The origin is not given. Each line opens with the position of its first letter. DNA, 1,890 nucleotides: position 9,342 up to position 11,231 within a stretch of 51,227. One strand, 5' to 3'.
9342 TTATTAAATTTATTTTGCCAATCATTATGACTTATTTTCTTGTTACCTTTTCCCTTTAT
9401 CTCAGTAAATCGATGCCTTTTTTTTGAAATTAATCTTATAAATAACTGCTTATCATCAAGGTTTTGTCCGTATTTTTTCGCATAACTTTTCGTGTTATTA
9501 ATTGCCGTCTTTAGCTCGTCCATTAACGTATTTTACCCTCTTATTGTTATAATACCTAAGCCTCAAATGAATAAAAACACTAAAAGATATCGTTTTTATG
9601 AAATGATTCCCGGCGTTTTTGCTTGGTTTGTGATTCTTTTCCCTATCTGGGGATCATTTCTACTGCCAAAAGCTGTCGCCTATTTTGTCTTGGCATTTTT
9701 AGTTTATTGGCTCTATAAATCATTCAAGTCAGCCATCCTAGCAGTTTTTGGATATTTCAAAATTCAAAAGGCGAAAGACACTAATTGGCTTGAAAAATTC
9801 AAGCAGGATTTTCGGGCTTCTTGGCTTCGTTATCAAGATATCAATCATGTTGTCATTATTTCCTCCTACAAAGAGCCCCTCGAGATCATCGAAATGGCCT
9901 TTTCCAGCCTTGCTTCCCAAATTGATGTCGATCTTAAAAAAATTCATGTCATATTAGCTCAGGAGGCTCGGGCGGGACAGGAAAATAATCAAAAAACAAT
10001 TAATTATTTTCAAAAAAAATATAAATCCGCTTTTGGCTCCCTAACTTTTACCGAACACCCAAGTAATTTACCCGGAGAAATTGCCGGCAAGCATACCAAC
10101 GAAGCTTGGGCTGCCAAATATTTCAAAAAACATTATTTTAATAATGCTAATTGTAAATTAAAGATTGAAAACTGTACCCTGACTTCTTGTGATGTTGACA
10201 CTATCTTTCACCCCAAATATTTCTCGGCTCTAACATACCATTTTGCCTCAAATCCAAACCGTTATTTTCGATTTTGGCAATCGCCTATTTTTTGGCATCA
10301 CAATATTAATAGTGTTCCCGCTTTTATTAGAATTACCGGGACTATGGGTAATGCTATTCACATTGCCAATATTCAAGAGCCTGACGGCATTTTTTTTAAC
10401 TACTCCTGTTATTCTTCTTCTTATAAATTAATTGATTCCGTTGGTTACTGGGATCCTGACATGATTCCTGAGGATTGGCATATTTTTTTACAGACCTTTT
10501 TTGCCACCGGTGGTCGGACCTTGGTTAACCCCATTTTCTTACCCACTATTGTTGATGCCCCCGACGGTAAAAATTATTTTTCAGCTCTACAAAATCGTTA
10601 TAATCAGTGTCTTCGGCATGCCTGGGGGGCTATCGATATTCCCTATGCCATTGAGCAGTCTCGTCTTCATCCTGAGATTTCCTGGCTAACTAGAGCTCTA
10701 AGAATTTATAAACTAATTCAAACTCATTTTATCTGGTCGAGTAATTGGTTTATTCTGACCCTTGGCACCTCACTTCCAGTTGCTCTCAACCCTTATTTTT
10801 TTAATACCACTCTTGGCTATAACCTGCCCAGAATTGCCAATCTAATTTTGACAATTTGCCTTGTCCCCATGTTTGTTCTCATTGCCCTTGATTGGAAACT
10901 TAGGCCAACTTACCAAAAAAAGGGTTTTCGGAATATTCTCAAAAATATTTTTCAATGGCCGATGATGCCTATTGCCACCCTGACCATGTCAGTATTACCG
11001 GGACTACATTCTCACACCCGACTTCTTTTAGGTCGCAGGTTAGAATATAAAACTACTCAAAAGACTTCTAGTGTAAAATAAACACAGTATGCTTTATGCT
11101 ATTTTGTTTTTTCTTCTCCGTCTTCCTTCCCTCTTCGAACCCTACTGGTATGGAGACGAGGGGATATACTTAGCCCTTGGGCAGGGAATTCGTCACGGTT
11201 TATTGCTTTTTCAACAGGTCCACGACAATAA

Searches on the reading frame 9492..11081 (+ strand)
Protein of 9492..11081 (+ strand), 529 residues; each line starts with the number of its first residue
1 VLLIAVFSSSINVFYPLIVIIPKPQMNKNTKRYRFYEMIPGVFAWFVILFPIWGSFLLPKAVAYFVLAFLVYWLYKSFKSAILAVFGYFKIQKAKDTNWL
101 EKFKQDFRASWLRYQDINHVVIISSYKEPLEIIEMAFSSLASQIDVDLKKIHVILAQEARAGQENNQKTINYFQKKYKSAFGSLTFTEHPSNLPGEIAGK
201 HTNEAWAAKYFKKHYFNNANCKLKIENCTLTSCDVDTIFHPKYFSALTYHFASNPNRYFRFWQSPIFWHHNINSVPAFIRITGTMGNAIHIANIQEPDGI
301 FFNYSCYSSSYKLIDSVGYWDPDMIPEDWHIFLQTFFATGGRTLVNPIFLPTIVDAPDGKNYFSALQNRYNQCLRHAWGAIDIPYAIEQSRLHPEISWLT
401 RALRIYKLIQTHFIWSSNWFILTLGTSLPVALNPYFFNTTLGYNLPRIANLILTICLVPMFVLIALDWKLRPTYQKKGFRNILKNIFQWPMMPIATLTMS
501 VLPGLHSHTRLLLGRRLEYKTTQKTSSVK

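Call 46: search_protein_families(library=pfam, proteins=[window:9492-11081:+], max_evalue=0.00001)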
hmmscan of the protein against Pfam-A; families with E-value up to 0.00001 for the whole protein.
window:9492-11081:+ (529 aa): 1 family
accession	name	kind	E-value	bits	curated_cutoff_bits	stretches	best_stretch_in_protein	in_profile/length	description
PF13632.12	Glyco_trans_2_3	-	1.5e-06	28.6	27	1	234-451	6-183/198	Glycosyl transferase family group 2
